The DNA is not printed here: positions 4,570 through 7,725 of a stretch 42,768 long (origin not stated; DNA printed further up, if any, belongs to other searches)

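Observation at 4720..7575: CopC-CopD fused to a seven-bladed Vgb-like beta-propeller, with a second membrane-anchored propeller 2.5 kb downstream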

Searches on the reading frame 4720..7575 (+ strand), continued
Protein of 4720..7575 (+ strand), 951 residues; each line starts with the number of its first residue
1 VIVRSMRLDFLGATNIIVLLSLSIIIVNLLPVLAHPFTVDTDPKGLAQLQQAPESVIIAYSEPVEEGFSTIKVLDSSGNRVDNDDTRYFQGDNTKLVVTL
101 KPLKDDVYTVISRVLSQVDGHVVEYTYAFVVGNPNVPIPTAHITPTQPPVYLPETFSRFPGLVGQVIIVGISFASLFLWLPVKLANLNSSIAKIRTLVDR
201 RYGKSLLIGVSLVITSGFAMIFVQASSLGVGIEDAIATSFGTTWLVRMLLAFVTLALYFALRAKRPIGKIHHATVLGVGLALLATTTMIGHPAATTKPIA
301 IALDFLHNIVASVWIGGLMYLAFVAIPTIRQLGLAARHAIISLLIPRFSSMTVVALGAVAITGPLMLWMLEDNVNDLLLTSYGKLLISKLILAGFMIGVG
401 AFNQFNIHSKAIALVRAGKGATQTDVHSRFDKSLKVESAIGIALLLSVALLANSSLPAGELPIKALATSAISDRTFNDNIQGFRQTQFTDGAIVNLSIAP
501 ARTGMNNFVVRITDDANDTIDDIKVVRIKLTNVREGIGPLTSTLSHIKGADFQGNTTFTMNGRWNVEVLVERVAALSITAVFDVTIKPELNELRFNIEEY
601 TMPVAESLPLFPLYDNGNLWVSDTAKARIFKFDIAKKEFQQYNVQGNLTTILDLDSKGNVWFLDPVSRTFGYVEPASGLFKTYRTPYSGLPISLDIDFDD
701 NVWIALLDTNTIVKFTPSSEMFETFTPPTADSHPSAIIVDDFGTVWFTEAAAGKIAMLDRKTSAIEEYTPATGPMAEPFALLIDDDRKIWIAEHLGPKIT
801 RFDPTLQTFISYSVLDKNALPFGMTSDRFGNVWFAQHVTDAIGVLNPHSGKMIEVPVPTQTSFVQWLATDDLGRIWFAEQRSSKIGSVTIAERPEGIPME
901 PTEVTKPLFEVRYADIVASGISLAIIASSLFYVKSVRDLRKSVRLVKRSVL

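Call 47: predict_structure(alignment_id=A1)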
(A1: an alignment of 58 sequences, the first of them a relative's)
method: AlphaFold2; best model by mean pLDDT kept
length: 946 residues; sequences in the alignment: 58
mean_pLDDT: 83.6   pTM: 0.54
mean pLDDT of the five models: 83.6, 80.9, 80.2, 79.5, 78.7
residues with pLDDT >= 90: 442; 70-90: 381; 50-70: 49; < 50: 74
segments of 3 or more residues with pLDDT < 50: 1-29, 135-139, 458-476, 890-906
pLDDT, mean of each block of 10 residues (from residue 1): 37 37 37 75 75 89 90 88 90 90 87 85 75 50 79 95 96 73 68 92 97 94 88 90 96 89 90 95 82 85 93 95 85 87 89 86 76 84 91 88 86 62 90 95 90 59 28 47 77 79 88 86 76 71 88 77 86 81 83 93 95 96 95 94 95 96 96 93 95 95 95 95 94 93 97 90 93 94 92 90 90 91 93 91 87 89 94 94 80 30 51 81 88 88 73
secondary structure, 60 per line:
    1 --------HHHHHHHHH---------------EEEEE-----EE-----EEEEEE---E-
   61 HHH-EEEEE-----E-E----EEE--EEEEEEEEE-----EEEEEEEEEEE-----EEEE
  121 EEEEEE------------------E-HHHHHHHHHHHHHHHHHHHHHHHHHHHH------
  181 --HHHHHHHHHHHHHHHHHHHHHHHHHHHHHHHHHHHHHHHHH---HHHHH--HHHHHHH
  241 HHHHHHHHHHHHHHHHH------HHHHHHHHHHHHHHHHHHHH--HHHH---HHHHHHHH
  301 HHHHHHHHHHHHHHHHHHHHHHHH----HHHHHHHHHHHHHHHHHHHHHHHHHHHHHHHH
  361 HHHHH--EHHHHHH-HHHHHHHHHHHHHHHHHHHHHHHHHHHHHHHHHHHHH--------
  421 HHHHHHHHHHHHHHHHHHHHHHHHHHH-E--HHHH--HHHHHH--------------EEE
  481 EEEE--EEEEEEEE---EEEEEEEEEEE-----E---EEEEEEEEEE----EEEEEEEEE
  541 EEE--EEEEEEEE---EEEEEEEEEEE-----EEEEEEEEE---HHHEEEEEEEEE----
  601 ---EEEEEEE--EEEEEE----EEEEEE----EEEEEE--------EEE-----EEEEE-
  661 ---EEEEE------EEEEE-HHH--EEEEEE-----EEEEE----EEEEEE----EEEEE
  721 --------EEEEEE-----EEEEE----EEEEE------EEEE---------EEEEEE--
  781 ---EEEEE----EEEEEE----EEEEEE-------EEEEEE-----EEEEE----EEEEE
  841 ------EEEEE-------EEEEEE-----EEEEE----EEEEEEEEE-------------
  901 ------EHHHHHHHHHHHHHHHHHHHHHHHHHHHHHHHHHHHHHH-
elements in order (helices of 4 or more, strands of 3 or more residues): H9-17 E33-37 E50-55 E65-69 E82-84 E87-95 E101-111 E117-126 H147-174 H183-223 H227-231 H234-257 H264-283 H286-289 H293-324 H329-365 H369-374 H376-412 H421-447 H452-455 H458-463 E478-484 E487-494 E498-508 E518-527 E532-543 E546-553 E557-567 E573-581 E588-596 E604-610 E613-618 E623-628 E633-638 E647-649 E655-659 E664-668 E675-679 E686-691 E697-701 E706-711 E716-720 E729-734 E740-744 E749-753 E760-763 E773-778 E784-788 E793-798 E803-808 E816-821 E827-831 E836-840 E847-851 E859-864 E870-874 E879-887 H908-945
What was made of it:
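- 6166..6477 (+): YtkA-like Ig/beta-sandwich domain (aa 478-581). It has no conserved His, Met or Cys. AF2 predicts strands over 478-581 (call 47).
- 6496..7395 (+): Seven-bladed Vgb-fold beta-propeller (aa 588-887). The N-terminal strand 588-596 precedes blade 1, and I read it as the fourth strand closing blade 7. AF2 pLDDT is 90-97 (call 47).
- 7456..7572 (+): Ninth TM helix and K/R-rich cytoplasmic tail (aa 908-946). The sequence itself is conserved. AF2 predicts a helix at 908-945 (call 47).
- On CopD: Eight helices (call 47).
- On YcnJ-type CopC-CopD-YtkA importer: AF2 predicts a beta-sandwich at 478-581 (call 47).
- Checked: The AlphaFold2 model gives seven four-stranded blades over aa 588-887 with pLDDT 90-97, followed by a helix at 908-945 (call 47).
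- The inter-domain arrangement in the model is uncertain (pTM 0.54, call 47).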

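Call 51: fold_search(model_id=the predicted structure, library=pdb)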
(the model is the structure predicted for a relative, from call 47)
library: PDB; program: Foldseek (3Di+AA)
matches with E <= 10: 1588; with E <= 0.001: 974
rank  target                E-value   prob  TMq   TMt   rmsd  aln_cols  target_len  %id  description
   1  2z2o_C                4.1e-18  1.00  0.29  0.90   2.9       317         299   22  Crystal Structure of apo virginiamycin B lyase from Staphylococcus aureus (released 2007-06-19)
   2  2z2o_D                8.1e-18  1.00  0.29  0.90   2.2       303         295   22  Crystal Structure of apo virginiamycin B lyase from Staphylococcus aureus (released 2007-06-19)
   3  2qc5                  9.2e-18  1.00  0.30  0.91   1.9       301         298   22  Streptogramin B lyase structure (released 2008-10-14)
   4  2z2n                  1.4e-17  1.00  0.29  0.91   2.2       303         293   22  Crystal Structure of selenomethionine substituted virginiamycin B lyase from Staphylococcus aureus (released 2007-06-19)
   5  2z2p_A                1.4e-17  1.00  0.30  0.92   1.9       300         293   22  Crystal Structure of catalytically inactive H270A virginiamycin B lyase from Staphylococcus aureus with Quinupristin (released 2007-06-19)
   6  2z2o_A                3.7e-17  1.00  0.29  0.89   2.2       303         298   22  Crystal Structure of apo virginiamycin B lyase from Staphylococcus aureus (released 2007-06-19)
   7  6fpt_B                4.9e-12  1.00  0.23  0.51  14.9       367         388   12  Crystal structure of Danio rerio Lin41 filamin-NHL domains (released 2018-05-09)
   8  6fpt_A                4.9e-12  1.00  0.24  0.51  15.1       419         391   12  Crystal structure of Danio rerio Lin41 filamin-NHL domains (released 2018-05-09)
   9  6fq3_A                2.8e-11  1.00  0.24  0.51  11.3       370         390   13  Crystal structure of Danio rerio Lin41 filamin-NHL domains in complex with lin-29A 5'UTR 13mer RNA (released 2018-05-09)
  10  9m58_A                3.0e-11  1.00  0.22  0.46  18.8       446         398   11  Cu/Zn-superoxide dismutase from Deinococcus radiodurans (Calcium-free) (released 2025-09-24)
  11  6f0q_A                5.0e-11  1.00  0.22  0.73   3.9       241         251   20  Crystal structure of Pizza6-AYW (released 2018-03-21)
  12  4a2l_D                5.4e-11  1.00  0.27  0.34  20.7       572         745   11  Structure of the periplasmic domain of the heparin and heparan sulphate sensing hybrid two component system BT4663 in  (released 2012-05-02)
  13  9m59_A                9.6e-11  1.00  0.22  0.44  17.1       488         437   12  Cu/Zn-superoxide dismutase from Deinococcus radiodurans (Calcium-bound) (released 2025-09-24)
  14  4a2m_D                1.2e-10  1.00  0.27  0.33  18.8       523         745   12  Structure of the periplasmic domain of the heparin and heparan sulphate sensing hybrid two component system BT4663 in  (released 2012-05-02)
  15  4a2m_C                2.0e-10  1.00  0.26  0.33  18.4       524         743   12  Structure of the periplasmic domain of the heparin and heparan sulphate sensing hybrid two component system BT4663 in  (released 2012-05-02)
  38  6rej                  1.5e-09  1.00  0.22  0.73   4.6       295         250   15  Crystal structure of Pizza6-SH with Zn2+ (released 2019-07-31)
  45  6rek                  2.4e-09  1.00  0.23  0.76   3.9       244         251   17  Crystal structure of Pizza6-SH with Cu2+ (released 2019-07-31)
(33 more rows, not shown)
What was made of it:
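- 6496..7395 (+): Foldseek gives TM 0.90-0.92 to 2z2o, 2qc5 and 2z2p (call 51).
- On Virginiamycin B lyase (Vgb): TM 0.90-0.92 to 2z2o, 2qc5 and 2z2p (call 51).
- Checked: Foldseek's best PDB matches are Vgb lyases 2z2o, 2qc5 and 2z2p, with TM 0.90-0.92 and rmsd about 2 A (call 51).
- Fold: Vgb-like, TM 0.90-0.92 (call 51). Structural matches include WD40/RACK1-type and NHL-type binders (call 51).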

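Call 54: find_encoding_contigs(protein=P0312, flank=6000, max_places=1)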
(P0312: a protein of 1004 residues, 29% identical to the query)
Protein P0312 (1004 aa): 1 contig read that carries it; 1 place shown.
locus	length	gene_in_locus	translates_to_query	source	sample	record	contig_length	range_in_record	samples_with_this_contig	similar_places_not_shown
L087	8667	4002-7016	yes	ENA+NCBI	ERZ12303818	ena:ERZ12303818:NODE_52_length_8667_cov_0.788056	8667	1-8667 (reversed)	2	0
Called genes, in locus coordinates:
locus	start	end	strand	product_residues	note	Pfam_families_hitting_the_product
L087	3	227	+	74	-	?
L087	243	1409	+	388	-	PF27840:ScmC (weak), PF07475:Hpr_kinase_C (weak)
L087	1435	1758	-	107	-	-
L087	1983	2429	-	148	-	-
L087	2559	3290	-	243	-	PF01209:Ubie_methyltran, PF13489:Methyltransf_23, PF13847:Methyltransf_31, PF08241:Methyltransf_11, PF08242:Methyltransf_12, PF13649:Methyltransf_25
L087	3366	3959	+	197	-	-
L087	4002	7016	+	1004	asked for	PF04234:CopC, PF05425:CopD, PF24684:Vgb_lyase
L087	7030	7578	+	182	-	-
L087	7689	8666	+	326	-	?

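Call 55: find_encoding_contigs(protein=P0348, flank=6000, max_places=1)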
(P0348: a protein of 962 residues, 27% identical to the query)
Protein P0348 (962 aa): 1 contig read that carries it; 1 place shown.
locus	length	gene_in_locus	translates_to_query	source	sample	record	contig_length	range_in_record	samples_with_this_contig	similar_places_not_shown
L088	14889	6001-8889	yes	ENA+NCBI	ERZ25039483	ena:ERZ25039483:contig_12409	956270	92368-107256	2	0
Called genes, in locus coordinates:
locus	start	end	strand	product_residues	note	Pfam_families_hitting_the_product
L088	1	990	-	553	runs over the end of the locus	PF00115:COX1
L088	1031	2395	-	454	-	PF00116:COX2, PF06525:SoxE (faint), PF13473:Cupredoxin_1, PF00127:Copper-bind (faint), PF13473:Cupredoxin_1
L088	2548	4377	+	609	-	PF04234:CopC, PF05425:CopD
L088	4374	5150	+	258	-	PF07987:DUF1775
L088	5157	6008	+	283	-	PF09678:Caa3_CtaG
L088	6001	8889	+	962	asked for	PF04234:CopC, PF05425:CopD, PF21959:DUF6923 (faint), PF07494:Reg_prop (faint), PF08450:SGL (faint), PF13449:Phytase-like (faint), PF24684:Vgb_lyase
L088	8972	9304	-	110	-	-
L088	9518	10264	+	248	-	PF00072:Response_reg, PF00486:Trans_reg_C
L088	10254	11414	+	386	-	PF00512:HisKA, PF02518:HATPase_c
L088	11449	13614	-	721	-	PF13185:GAF_2 (faint), PF08448:PAS_4, PF13426:PAS_9, PF00989:PAS, PF08447:PAS_3 (weak), PF01590:GAF (weak), PF13492:GAF_3 (faint), PF07228:SpoIIE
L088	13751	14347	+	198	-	PF02627:CMD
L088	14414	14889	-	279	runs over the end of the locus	PF12679:ABC2_membrane_2, PF12730:ABC2_membrane_4, PF10920:DUF2705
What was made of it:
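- Closest known: Bacterial CopC-CopD-Vgb_lyase fusions. Same: Copper-related neighbourhood: COX1/COX2, YcnI, CtaG (call 55).
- One bacterial locus places the fusion beside COX1, COX2, a second CopCD, DUF1775 (YcnI) and CtaG (call 55).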

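Call 56: list_cluster_members(proteins=[L088:1031-2395:-, L088:2548-4377:+, L088:4374-5150:+, L088:5157-6008:+, L088:9518-10264:+, L088:10254-11414:+, L087:243-1409:+, L087:2559-3290:-, L087:7030-7578:+, L087:3366-3959:+])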
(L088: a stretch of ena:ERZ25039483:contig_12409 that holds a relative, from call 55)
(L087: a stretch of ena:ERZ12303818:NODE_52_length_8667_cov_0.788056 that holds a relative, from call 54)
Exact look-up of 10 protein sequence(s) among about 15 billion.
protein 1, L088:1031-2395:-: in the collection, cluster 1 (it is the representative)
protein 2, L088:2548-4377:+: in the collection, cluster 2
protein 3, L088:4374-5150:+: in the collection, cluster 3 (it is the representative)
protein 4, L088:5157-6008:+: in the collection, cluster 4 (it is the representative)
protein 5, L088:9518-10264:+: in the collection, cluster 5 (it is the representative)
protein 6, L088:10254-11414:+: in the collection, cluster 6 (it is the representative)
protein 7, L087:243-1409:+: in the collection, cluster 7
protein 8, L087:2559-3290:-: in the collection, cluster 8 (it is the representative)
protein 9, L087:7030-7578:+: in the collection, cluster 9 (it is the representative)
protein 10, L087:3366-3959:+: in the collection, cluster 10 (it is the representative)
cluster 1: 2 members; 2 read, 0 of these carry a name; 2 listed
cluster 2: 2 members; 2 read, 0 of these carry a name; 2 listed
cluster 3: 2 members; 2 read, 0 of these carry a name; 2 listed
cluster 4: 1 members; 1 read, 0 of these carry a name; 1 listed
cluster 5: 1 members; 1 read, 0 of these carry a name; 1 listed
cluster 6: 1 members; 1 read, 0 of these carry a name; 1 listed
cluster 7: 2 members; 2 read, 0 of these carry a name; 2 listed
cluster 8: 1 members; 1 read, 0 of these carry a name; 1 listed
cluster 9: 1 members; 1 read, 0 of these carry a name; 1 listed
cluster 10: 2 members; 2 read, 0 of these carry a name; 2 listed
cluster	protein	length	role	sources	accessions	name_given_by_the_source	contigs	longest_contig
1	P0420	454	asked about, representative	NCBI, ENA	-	-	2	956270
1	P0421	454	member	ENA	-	-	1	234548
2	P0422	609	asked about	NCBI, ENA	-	-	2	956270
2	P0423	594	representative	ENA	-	-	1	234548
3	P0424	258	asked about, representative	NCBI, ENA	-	-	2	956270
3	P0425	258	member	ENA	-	-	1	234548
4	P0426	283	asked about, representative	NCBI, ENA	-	-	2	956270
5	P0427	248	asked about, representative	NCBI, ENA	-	-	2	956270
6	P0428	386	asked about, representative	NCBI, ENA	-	-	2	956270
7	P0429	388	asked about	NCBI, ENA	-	-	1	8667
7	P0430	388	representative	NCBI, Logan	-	-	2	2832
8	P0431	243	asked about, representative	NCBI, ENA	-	-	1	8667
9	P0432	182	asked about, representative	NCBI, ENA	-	-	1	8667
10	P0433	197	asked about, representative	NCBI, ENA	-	-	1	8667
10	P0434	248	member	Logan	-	-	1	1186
